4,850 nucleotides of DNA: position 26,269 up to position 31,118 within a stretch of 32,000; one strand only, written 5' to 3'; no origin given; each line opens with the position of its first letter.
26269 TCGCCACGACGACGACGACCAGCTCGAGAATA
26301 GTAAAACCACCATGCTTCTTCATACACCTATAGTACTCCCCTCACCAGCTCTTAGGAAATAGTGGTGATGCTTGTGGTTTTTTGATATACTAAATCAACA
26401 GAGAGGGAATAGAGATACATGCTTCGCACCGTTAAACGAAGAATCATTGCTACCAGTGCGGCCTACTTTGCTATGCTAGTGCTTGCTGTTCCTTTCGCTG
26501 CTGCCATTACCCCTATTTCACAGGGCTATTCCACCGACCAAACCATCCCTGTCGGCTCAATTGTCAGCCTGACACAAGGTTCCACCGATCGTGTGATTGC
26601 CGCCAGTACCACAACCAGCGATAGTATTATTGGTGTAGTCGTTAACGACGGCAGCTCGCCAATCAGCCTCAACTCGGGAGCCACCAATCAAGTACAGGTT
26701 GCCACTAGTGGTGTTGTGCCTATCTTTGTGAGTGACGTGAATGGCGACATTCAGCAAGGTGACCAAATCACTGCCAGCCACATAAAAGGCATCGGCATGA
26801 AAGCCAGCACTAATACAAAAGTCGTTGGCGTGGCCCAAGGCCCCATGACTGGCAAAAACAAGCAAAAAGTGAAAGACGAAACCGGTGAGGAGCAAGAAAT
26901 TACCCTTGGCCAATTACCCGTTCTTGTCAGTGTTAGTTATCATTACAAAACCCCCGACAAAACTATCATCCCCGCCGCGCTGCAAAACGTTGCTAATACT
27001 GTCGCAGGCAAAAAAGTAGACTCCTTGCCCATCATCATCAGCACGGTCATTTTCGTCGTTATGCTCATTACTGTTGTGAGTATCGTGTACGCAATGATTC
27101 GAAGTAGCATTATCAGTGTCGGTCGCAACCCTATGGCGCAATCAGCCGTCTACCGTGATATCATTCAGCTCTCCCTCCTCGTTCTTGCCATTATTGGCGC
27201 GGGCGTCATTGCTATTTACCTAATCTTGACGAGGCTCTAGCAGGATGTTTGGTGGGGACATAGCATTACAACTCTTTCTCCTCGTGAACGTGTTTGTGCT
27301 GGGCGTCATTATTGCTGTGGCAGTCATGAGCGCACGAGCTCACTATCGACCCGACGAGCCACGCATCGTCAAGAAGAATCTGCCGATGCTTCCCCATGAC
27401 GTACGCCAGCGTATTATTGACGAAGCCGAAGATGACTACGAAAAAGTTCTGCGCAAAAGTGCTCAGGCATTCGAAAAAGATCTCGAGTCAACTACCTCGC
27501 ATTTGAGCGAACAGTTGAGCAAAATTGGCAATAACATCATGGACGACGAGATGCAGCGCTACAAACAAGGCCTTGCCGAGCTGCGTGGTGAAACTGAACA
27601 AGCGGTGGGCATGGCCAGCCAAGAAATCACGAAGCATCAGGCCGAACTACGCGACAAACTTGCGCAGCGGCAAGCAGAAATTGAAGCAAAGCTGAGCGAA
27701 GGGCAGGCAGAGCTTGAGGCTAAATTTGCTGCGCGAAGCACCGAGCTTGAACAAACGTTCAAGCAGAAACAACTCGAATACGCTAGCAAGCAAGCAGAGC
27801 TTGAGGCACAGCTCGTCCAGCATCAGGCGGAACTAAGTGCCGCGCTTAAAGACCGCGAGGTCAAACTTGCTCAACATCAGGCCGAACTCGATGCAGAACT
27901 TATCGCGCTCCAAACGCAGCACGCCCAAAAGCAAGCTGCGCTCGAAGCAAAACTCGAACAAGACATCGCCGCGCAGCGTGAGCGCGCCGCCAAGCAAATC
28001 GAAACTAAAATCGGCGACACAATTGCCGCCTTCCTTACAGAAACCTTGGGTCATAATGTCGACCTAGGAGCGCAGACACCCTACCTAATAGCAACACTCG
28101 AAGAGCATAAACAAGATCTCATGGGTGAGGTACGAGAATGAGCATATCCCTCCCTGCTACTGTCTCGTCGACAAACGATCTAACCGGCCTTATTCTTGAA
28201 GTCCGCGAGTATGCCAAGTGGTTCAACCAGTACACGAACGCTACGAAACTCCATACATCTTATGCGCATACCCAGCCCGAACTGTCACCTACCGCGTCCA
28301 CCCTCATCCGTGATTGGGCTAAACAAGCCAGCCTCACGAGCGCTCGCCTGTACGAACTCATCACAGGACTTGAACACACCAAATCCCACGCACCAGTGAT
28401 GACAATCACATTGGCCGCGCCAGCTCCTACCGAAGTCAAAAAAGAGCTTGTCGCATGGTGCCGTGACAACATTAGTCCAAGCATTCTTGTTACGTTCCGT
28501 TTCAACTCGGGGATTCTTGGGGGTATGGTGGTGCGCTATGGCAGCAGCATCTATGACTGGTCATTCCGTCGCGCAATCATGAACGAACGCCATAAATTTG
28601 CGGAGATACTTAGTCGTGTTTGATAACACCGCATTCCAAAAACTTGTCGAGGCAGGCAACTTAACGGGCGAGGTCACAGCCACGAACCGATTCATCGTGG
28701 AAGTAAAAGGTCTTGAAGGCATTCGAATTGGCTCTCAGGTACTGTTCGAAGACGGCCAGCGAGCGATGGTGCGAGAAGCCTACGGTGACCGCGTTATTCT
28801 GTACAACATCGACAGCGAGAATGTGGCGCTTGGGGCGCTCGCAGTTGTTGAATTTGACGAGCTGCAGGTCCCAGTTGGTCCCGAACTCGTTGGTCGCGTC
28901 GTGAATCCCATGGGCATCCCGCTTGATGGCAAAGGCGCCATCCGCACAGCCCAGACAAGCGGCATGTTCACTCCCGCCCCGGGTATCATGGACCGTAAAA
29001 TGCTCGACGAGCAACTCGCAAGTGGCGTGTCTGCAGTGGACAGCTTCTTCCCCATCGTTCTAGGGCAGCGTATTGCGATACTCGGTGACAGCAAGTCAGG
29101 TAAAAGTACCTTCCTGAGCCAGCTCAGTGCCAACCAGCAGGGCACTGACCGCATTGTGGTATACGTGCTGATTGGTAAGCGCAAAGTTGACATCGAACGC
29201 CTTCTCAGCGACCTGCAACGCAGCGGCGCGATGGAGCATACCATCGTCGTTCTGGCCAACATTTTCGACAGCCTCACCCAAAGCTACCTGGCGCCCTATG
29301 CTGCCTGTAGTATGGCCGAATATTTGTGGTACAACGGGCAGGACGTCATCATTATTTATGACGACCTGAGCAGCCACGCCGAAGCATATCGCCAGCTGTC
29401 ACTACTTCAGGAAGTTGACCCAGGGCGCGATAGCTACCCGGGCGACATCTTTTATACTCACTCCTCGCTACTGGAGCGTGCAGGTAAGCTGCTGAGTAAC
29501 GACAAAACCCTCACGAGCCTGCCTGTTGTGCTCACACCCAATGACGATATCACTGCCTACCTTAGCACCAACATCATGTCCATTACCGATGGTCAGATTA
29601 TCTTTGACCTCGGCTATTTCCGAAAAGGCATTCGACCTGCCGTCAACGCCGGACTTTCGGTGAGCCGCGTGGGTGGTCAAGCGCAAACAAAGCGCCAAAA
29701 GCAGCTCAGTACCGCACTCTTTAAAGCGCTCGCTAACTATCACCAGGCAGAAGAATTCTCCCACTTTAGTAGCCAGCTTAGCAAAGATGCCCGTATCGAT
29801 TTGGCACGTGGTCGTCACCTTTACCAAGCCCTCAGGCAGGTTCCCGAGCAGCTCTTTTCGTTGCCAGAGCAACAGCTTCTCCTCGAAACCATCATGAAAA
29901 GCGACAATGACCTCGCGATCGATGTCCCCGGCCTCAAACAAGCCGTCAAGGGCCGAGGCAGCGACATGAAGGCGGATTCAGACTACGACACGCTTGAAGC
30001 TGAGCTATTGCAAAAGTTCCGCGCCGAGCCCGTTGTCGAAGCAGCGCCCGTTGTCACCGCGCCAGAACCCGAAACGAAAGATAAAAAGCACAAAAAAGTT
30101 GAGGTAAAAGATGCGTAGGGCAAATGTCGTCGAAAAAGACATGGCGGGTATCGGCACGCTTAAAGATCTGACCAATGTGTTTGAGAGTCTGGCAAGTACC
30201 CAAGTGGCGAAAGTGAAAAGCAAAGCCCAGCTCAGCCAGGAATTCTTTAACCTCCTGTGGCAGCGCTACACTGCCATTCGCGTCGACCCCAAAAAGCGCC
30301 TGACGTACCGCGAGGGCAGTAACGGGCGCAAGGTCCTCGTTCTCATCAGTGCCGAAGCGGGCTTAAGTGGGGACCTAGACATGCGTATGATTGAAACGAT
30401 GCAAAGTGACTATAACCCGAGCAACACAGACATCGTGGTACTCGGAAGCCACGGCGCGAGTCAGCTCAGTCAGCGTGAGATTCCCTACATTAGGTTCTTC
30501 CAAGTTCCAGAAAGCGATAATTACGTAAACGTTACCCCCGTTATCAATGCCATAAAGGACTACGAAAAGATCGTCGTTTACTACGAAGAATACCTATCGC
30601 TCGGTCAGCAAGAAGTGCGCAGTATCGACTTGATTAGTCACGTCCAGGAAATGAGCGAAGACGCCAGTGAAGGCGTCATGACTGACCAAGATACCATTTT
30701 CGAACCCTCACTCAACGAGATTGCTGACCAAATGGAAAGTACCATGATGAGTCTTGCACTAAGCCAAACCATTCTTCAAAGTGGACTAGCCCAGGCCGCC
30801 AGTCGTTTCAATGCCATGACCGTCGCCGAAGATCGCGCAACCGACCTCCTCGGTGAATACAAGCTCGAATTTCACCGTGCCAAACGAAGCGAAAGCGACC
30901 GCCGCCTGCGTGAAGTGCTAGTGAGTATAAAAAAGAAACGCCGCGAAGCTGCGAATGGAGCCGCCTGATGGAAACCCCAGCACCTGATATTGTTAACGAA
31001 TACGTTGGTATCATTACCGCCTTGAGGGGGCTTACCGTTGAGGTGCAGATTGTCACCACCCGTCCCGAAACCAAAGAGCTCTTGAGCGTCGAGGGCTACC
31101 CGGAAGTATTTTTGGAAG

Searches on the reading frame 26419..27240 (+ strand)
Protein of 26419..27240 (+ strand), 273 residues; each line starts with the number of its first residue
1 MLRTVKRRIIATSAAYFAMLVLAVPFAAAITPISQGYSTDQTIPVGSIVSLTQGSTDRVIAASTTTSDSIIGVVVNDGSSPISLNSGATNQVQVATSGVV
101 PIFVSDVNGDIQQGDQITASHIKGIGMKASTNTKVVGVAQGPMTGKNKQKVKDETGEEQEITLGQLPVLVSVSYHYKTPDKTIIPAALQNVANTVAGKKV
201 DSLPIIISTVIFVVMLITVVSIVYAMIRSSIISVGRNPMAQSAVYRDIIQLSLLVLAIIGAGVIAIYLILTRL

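Call 6: search_protein_families(library=pfam, proteins=[window:26419-27240:+], max_evalue=0.1)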
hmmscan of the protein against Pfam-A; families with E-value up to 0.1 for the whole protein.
window:26419-27240:+ (273 aa): 0 families

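Call 7: search_protein_families(library=ncbifam, proteins=[window:26419-27240:+], max_evalue=1)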
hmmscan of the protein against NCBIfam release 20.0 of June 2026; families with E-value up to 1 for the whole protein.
window:26419-27240:+ (273 aa): 0 families

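Call 48: search_solved_structures(query=window:26419-27240:+, max_evalue=10)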
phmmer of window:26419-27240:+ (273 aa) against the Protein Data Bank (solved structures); distinct sequences matched with E-value up to 10: 2.
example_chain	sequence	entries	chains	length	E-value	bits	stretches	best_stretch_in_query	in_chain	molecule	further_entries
1t3g_A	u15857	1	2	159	0.33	13.7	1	151-212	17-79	X-linked interleukin-1 receptor accessory protein-like 1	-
2dkr_A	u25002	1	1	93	1.2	11.8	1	71-140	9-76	LIN-7 homolog B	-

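Call 54: find_homologous_proteins(query=window:26419-27240:+, max_evalue=0.00001)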
Query window:26419-27240:+ (273 aa): 1454 proteins with E <= 0.00001 among 4868 candidates; the best 120 are listed.
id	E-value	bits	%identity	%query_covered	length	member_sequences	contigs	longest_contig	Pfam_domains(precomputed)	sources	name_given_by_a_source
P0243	2.5e-158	543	99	100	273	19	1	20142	-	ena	-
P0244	3.4e-141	487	89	100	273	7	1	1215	-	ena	-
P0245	7.3e-137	472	85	100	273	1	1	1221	-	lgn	-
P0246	8.3e-117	407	74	100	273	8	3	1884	-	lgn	-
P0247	1.5e-113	396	73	100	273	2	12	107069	-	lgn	-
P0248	3.1e-111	389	72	97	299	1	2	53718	-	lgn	-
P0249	4.4e-111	388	74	96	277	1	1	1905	-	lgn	-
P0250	9.5e-111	387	72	99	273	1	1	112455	-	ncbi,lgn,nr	ncbi:hypothetical protein EOL96_00920 [Candidatus Saccharibacteria bacterium]|nr:hypothetical protei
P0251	4.7e-110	385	73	94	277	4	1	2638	PF23982.3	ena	-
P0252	6.5e-108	378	69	99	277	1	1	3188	-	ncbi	-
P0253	3.8e-107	375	70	98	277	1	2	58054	-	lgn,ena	-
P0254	3.4e-106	372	76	90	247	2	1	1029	-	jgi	jgi:hypothetical protein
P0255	7.8e-105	368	74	90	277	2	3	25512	-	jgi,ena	jgi:hypothetical protein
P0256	9.8e-104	364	66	100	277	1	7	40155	-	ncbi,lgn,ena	-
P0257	1.0e-103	364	71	91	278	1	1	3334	-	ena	-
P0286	9.0e-93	328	58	99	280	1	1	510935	-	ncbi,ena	-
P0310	1.2e-90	321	63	93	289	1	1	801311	-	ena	-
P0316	7.1e-90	319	63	94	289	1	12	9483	PF23982.3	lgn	-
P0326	2.7e-89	317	59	94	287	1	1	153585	-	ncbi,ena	-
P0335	5.5e-89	316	61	90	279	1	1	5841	PF23982.3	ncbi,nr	ncbi:MAG TPA: hypothetical protein VFK03_03725 [Candidatus Saccharimonadales bacterium]|nr:hypotheti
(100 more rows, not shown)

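Call 55: find_encoding_contigs(protein=P0286, flank=2500, max_places=1)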
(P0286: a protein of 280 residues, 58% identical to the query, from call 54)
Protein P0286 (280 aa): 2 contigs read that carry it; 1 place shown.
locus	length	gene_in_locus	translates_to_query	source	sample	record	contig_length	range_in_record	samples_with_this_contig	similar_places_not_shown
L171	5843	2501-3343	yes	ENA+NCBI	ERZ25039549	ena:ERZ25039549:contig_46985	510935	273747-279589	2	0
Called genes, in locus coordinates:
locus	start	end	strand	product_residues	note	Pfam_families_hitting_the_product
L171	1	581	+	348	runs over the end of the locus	PF03741:TerC, PF04332:DUF475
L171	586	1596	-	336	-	PF00512:HisKA, PF02518:HATPase_c, PF13589:HATPase_c_3 (weak)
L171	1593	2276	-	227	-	PF00072:Response_reg, PF00486:Trans_reg_C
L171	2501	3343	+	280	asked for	-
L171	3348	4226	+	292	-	-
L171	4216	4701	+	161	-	PF00213:OSCP (weak)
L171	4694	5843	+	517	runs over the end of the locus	PF00006:ATP-synt_ab, PF00306:ATP-synt_ab_C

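Call 56: find_encoding_contigs(protein=P0310, flank=2500, max_places=1)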
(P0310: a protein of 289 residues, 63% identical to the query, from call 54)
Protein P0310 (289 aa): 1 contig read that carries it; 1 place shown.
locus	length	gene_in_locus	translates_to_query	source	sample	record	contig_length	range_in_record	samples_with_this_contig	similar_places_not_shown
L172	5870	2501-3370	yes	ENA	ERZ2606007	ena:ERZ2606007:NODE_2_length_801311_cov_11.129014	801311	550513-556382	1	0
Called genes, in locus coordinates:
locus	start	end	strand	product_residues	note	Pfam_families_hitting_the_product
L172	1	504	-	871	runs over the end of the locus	PF00989:PAS (faint), PF08447:PAS_3, PF08448:PAS_4, PF13426:PAS_9, PF08447:PAS_3, PF01590:GAF (weak), PF00512:HisKA, PF02518:HATPase_c, +1 more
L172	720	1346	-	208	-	PF02826:2-Hacid_dh_C, PF03446:NAD_binding_2 (weak), PF03807:F420_oxidored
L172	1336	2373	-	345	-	PF00296:Bac_luciferase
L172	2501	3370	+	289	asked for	-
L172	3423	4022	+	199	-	-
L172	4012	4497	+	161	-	PF00213:OSCP (weak)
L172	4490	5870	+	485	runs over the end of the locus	PF00006:ATP-synt_ab, PF00306:ATP-synt_ab_C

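Call 57: find_encoding_contigs(protein=P0326, flank=2500, max_places=1)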
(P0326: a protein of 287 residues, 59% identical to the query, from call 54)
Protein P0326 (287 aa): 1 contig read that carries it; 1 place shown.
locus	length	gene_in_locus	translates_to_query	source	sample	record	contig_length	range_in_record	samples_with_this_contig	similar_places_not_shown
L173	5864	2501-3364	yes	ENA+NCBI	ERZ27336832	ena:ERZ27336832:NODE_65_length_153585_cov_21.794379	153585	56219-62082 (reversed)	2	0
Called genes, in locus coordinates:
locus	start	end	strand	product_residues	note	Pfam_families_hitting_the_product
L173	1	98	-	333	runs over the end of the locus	PF01933:CofD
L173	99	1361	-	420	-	PF00232:Glyco_hydro_1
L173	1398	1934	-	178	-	-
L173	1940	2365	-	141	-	PF08570:DUF1761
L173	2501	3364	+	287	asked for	-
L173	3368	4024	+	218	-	-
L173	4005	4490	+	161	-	PF00213:OSCP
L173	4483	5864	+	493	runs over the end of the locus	PF00006:ATP-synt_ab, PF00306:ATP-synt_ab_C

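Call 62: search_protein_families(library=pfam, proteins=[P0251, P0316, P0335, window:26419-27240:+], max_evalue=1)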
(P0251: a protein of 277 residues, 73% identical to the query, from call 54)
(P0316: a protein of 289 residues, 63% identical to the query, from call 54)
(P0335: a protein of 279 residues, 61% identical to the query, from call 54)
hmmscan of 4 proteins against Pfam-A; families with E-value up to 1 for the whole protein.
P0251 (277 aa): 2 families
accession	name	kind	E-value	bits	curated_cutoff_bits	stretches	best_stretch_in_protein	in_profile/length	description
PF23982.2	XM1_gp53_minor_capsid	-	3.7e-06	27.3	27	1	11-150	3-143/154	XM1 gp53 minor capsid protein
PF01472.26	PUA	-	0.035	14.5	24.8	1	87-156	4-63/74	PUA domain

P0316 (289 aa): 2 families
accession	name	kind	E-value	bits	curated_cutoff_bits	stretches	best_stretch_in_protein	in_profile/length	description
PF23982.2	XM1_gp53_minor_capsid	-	4.9e-06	26.9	27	1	40-153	19-136/154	XM1 gp53 minor capsid protein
PF22758.2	Phage_cement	-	0.00076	20.1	27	1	48-141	25-116/146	Structural cement protein (E217 gp24/Pam3 gp6)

P0335 (279 aa): 2 families
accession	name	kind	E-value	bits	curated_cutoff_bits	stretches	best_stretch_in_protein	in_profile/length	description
PF23982.2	XM1_gp53_minor_capsid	-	4e-06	27.2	27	1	40-129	28-122/154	XM1 gp53 minor capsid protein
PF22003.2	MrkDrd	-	0.062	13.6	27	1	90-151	29-85/142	MrkD-like receptor binding domain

window:26419-27240:+ (273 aa): 0 families

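Call 77: predict_structure(alignment_id=A4)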
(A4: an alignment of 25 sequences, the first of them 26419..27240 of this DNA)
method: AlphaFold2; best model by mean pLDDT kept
length: 273 residues; sequences in the alignment: 25
mean_pLDDT: 76.8   pTM: 0.48
mean pLDDT of the five models: 76.8, 75.2, 74.3, 71.7, 65.4
residues with pLDDT >= 90: 7; 70-90: 198; 50-70: 59; < 50: 9
segments of 3 or more residues with pLDDT < 50: 79-86
pLDDT, mean of each block of 10 residues (from residue 1): 69 83 63 75 84 84 85 73 51 84 87 89 85 86 81 64 87 71 60 69 78 86 78 64 76 84 84 70
secondary structure, 60 per line:
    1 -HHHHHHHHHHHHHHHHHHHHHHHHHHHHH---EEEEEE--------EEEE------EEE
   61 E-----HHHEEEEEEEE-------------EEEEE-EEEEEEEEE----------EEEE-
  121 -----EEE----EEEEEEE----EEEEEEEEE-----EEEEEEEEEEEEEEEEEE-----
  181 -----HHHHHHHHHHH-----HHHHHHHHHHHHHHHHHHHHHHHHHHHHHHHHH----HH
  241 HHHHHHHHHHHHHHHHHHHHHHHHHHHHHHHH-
elements in order: H2-30 E34-39 E48-51 E58-61 E70-77 E91-95 E97-105 E116-119 E126-128 E133-139 E144-152 E158-175 H186-196 H202-234 H239-272

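Call 79: fold_search(model_id=the predicted structure, library=pdb)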
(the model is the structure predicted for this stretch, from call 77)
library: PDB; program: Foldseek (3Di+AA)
matches with E <= 10: 442; with E <= 0.001: 20
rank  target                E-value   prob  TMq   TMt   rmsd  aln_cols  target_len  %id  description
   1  8pkh_DU               1.6e-05  1.00  0.29  0.46   5.6       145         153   13  Borrelia bacteriophage BB1 procapsid, fivefold-symmetrized outer shell (released 2023-07-12)
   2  8pkh_DO               2.5e-05  1.00  0.28  0.43   6.0       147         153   12  Borrelia bacteriophage BB1 procapsid, fivefold-symmetrized outer shell (released 2023-07-12)
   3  8pkh_DM               2.5e-05  1.00  0.27  0.42   6.0       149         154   13  Borrelia bacteriophage BB1 procapsid, fivefold-symmetrized outer shell (released 2023-07-12)
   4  8pkh_DY               4.6e-05  1.00  0.28  0.44   5.7       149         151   14  Borrelia bacteriophage BB1 procapsid, fivefold-symmetrized outer shell (released 2023-07-12)
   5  8pkh_DF               5.5e-05  1.00  0.27  0.42   6.0       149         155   13  Borrelia bacteriophage BB1 procapsid, fivefold-symmetrized outer shell (released 2023-07-12)
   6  8pkh_EC               7.8e-05  1.00  0.29  0.45   5.7       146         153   13  Borrelia bacteriophage BB1 procapsid, fivefold-symmetrized outer shell (released 2023-07-12)
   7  8pkh_EO               7.8e-05  1.00  0.26  0.37   6.3       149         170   14  Borrelia bacteriophage BB1 procapsid, fivefold-symmetrized outer shell (released 2023-07-12)
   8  8pkh_DH               1.3e-04  1.00  0.28  0.42   6.0       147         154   12  Borrelia bacteriophage BB1 procapsid, fivefold-symmetrized outer shell (released 2023-07-12)
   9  8pkh_DI               1.4e-04  1.00  0.27  0.42   5.9       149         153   13  Borrelia bacteriophage BB1 procapsid, fivefold-symmetrized outer shell (released 2023-07-12)
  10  8pkh_FJ               2.2e-04  1.00  0.31  0.48   5.4       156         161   13  Borrelia bacteriophage BB1 procapsid, fivefold-symmetrized outer shell (released 2023-07-12)
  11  8pkh_DS               2.3e-04  1.00  0.28  0.40   5.9       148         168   13  Borrelia bacteriophage BB1 procapsid, fivefold-symmetrized outer shell (released 2023-07-12)
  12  8pkh_EB               2.4e-04  1.00  0.28  0.42   6.0       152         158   12  Borrelia bacteriophage BB1 procapsid, fivefold-symmetrized outer shell (released 2023-07-12)
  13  8pkh_FN               3.1e-04  1.00  0.28  0.44   6.1       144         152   10  Borrelia bacteriophage BB1 procapsid, fivefold-symmetrized outer shell (released 2023-07-12)
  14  8pkh_FV               3.1e-04  1.00  0.27  0.41   6.4       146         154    8  Borrelia bacteriophage BB1 procapsid, fivefold-symmetrized outer shell (released 2023-07-12)
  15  8pkh_DG               3.5e-04  1.00  0.27  0.42   6.0       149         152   13  Borrelia bacteriophage BB1 procapsid, fivefold-symmetrized outer shell (released 2023-07-12)
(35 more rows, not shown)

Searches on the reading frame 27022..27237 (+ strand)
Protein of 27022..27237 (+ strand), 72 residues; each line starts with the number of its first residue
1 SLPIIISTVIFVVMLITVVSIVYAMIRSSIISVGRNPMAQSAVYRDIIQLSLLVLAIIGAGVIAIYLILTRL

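Call 47: search_protein_families(library=pfam, proteins=[window:27022-27237:+], max_evalue=5)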
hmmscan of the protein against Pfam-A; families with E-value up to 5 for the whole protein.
seq(72 aa): 3 families
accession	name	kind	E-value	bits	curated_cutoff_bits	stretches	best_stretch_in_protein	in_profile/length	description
PF13314.11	DUF4083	-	0.49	10.8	25.4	2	52-71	9-28/57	Domain of unknown function (DUF4083)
PF17870.6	Insulin_TMD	-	0.8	10.3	33.4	1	3-27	16-40/47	Insulin receptor trans-membrane segment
PF11174.13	DUF2970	-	2.3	8.6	27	1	5-22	38-55/56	Protein of unknown function (DUF2970)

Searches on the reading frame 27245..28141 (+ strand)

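Call 6: search_protein_families(library=pfam, proteins=[window:27245-28141:+], max_evalue=0.1)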
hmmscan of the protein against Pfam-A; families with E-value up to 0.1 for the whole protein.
window:27245-28141:+ (298 aa): 1 family
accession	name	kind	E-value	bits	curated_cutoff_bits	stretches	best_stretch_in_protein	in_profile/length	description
PF01442.23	Apolipoprotein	-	0.042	14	90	0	77-253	6-179/190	Apolipoprotein A1/A4/E domain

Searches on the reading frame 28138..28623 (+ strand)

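Call 6: search_protein_families(library=pfam, proteins=[window:28138-28623:+], max_evalue=0.1)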
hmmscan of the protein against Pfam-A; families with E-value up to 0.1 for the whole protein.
window:28138-28623:+ (161 aa): 1 family
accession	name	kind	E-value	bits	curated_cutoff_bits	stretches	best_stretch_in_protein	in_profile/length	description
PF00213.23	OSCP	-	4.2e-05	24.1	22.3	1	87-147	104-165/172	ATP synthase delta (OSCP) subunit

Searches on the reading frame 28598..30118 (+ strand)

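Call 6: search_protein_families(library=pfam, proteins=[window:28598-30118:+], max_evalue=0.1)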
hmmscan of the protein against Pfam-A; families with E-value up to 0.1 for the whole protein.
window:28598-30118:+ (506 aa): 5 families
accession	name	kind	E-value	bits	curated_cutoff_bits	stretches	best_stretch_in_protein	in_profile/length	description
PF00006.31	ATP-synt_ab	-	2e-66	224.1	29.5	1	143-356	1-213/213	ATP synthase alpha/beta family, nucleotide-binding domain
PF00306.32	ATP-synt_ab_C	-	1.5e-09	38.7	27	1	363-433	1-71/126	ATP synthase alpha/beta chain, C terminal domain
PF01637.24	ATPase_2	-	0.009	16.3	33.2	1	160-261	24-123/225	ATPase domain predominantly from Archaea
PF00005.33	ABC_tran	-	0.011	16.8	25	1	153-183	8-38/137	ABC transporter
PF00503.26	G-alpha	-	0.061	12.9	48.8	0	158-180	23-45/333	G-protein alpha subunit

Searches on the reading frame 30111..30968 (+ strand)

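Call 6: search_protein_families(library=pfam, proteins=[window:30111-30968:+], max_evalue=0.1)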
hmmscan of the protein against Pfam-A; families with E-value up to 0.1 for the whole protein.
window:30111-30968:+ (285 aa): 2 families
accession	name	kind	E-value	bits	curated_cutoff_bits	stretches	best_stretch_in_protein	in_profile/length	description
PF00231.24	ATP-synt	-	1.3e-27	97.7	39.9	1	8-262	6-271/285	ATP synthase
PF04297.20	UPF0122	-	0.043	14.5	22.7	0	139-184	45-90/101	Putative helix-turn-helix protein, YlxM / p13 like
